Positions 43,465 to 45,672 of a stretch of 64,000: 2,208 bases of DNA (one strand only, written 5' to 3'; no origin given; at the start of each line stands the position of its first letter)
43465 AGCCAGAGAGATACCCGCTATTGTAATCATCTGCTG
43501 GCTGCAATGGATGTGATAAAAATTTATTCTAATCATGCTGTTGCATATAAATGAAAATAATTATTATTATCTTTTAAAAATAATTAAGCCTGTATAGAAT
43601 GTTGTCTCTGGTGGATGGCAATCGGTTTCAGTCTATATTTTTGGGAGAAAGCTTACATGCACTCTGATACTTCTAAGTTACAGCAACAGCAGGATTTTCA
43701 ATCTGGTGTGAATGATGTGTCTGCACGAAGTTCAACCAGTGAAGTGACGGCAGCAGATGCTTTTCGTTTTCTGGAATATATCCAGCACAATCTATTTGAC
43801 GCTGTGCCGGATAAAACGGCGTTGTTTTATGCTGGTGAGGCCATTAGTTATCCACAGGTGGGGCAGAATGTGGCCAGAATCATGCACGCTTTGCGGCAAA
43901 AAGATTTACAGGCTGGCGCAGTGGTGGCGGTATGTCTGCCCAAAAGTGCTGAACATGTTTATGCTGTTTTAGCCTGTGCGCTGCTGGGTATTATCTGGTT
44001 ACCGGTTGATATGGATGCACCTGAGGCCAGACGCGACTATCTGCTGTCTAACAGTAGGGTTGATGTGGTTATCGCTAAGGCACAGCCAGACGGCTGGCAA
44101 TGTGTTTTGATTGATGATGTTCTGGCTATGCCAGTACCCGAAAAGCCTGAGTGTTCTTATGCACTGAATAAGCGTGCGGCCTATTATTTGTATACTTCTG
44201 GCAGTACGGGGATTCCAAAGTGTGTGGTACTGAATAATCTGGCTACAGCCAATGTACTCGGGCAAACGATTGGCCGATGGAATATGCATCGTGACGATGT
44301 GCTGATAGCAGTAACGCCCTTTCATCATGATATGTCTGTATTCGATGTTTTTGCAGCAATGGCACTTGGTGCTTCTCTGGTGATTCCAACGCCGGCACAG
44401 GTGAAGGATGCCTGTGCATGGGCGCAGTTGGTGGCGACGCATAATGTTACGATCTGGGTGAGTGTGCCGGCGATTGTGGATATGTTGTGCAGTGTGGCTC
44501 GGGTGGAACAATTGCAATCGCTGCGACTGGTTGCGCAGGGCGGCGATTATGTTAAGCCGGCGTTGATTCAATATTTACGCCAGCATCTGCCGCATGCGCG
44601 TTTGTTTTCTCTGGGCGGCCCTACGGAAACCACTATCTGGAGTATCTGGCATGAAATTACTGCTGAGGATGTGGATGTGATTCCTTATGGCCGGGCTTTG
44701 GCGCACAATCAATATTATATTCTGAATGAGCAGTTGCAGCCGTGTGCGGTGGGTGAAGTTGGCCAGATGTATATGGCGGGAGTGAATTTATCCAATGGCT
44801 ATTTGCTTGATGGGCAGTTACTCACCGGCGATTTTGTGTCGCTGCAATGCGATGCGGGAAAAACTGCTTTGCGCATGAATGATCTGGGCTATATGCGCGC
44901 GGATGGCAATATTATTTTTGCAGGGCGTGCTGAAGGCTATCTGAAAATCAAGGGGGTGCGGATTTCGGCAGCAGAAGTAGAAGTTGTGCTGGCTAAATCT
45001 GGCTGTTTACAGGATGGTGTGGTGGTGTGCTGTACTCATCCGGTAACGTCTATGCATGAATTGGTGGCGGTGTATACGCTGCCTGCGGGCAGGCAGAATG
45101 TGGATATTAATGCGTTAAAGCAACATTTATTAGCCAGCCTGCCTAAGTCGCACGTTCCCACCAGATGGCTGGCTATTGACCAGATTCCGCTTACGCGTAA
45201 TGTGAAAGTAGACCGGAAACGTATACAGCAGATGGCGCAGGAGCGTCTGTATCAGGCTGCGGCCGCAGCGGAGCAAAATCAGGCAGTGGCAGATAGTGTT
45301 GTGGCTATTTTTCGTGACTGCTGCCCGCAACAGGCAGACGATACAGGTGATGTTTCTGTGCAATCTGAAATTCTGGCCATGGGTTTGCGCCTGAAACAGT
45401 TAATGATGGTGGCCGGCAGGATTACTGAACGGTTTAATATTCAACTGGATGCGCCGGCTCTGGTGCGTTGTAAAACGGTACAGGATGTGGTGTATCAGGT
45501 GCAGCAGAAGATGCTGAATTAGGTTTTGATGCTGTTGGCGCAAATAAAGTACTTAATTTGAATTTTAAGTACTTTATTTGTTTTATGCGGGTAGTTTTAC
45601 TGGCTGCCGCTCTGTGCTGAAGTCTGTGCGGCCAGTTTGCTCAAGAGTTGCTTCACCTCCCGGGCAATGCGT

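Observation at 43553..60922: Anguibactin/acinetobactin-type siderophore locus with split NRPS architecture downstream of tRNA-Phe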

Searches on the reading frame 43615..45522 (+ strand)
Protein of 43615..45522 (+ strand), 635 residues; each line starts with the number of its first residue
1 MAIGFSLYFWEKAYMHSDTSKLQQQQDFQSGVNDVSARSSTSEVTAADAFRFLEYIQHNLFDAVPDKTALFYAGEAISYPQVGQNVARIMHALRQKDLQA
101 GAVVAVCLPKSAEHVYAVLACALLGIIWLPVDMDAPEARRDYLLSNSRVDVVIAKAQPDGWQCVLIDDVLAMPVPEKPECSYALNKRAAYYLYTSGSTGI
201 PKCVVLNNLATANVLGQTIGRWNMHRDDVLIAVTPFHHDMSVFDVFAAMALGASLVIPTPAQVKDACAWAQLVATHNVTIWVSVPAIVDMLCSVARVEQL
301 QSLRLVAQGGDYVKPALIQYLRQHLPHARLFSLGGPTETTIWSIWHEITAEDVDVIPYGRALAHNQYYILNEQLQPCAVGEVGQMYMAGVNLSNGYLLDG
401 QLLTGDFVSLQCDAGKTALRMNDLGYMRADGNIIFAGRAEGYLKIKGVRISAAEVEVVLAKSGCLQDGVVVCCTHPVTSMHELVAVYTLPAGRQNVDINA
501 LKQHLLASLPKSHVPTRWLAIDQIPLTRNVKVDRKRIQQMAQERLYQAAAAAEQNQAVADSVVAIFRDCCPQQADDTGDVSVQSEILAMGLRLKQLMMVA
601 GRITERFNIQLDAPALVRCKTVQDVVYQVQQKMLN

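Call 4: search_protein_families(library=pfam, proteins=[window:43615-45522:+])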
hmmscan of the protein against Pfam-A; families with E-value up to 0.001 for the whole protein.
window:43615-45522:+ (635 aa): 1 family
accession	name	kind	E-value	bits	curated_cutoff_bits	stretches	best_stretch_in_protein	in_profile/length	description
PF00501.34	AMP-binding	-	6.4e-70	236.3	29.9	1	64-397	8-384/384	AMP-binding enzyme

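Call 5: search_protein_families(library=ncbifam, proteins=[window:43615-45522:+])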
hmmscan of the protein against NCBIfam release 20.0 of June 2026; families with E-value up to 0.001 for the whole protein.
window:43615-45522:+ (635 aa): 100 families (the best 25 are shown)
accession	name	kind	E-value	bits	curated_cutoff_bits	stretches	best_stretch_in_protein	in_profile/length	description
TIGR01733.1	AA-adenyl-dom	subfamily_domain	6.4e-90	301.9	317.4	1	78-465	1-404/409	amino acid adenylation domain-containing protein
NF004282.0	PRK05691.1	subfamily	2.7e-72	242.7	4090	1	42-630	1122-1706/4334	non-ribosomal peptide synthase/polyketide synthase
NF047350.1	aureusi_NRPS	equivalog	2.3e-70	237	2500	1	58-632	1441-1993/2373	aureusimine non-ribosomal peptide synthetase AusA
NF038078.1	NRPS_MxcG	equivalog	1.8e-63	214.4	2300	1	62-611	467-1023/1442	myxochelin non-ribosomal peptide synthetase MxcG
NF041803.1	NRPS_SolG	exception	6.5e-59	199.5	2200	1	63-555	573-1088/1163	solanimycin non-ribosomal peptide synthetase SolG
NF003417.0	PRK04813.1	subfamily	1.8e-55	188.4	476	1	60-540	12-502/505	D-alanine--poly(phosphoribitol) ligase subunit DltA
NF004837.0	PRK06187.1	subfamily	1.8e-55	188.2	476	2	185-544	169-525/531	long-chain-fatty-acid--CoA ligase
TIGR03098.1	ligase_PEP_1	hypoth_equivalog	4.5e-55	187.1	592.35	2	178-539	156-516/517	acyl-CoA ligase (AMP-forming), exosortase A system-associated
TIGR01734.1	D-ala-DACP-lig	equivalog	6.7e-53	180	559.85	1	60-540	9-501/504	D-alanine--poly(phosphoribitol) ligase subunit DltA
NF007605.2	PRK10252.1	equivalog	7.4e-52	176.1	2400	1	63-613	466-1025/1292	enterobactin non-ribosomal peptide synthetase EntF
NF005797.0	PRK07638.1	equivalog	4.5e-38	131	518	1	63-544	13-482/487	acyl-CoA synthetase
NF004511.1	PRK05852.1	equivalog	1.1e-37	129.9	650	1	65-540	13-503/505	FadD7 family fatty acid--CoA ligase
NF006182.0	PRK08316.1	subfamily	7.7e-34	117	663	2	186-540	171-516/523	fatty acyl-CoA synthetase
NF052269.1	Staph_lig_FadD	equivalog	1.2e-32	112.9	650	1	75-544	26-496/499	long-chain-fatty-acid--CoA ligase FadD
NF006181.0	PRK08314.1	subfamily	2.3e-30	105.4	705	2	186-545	204-558/563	long-chain-fatty-acid--CoA ligase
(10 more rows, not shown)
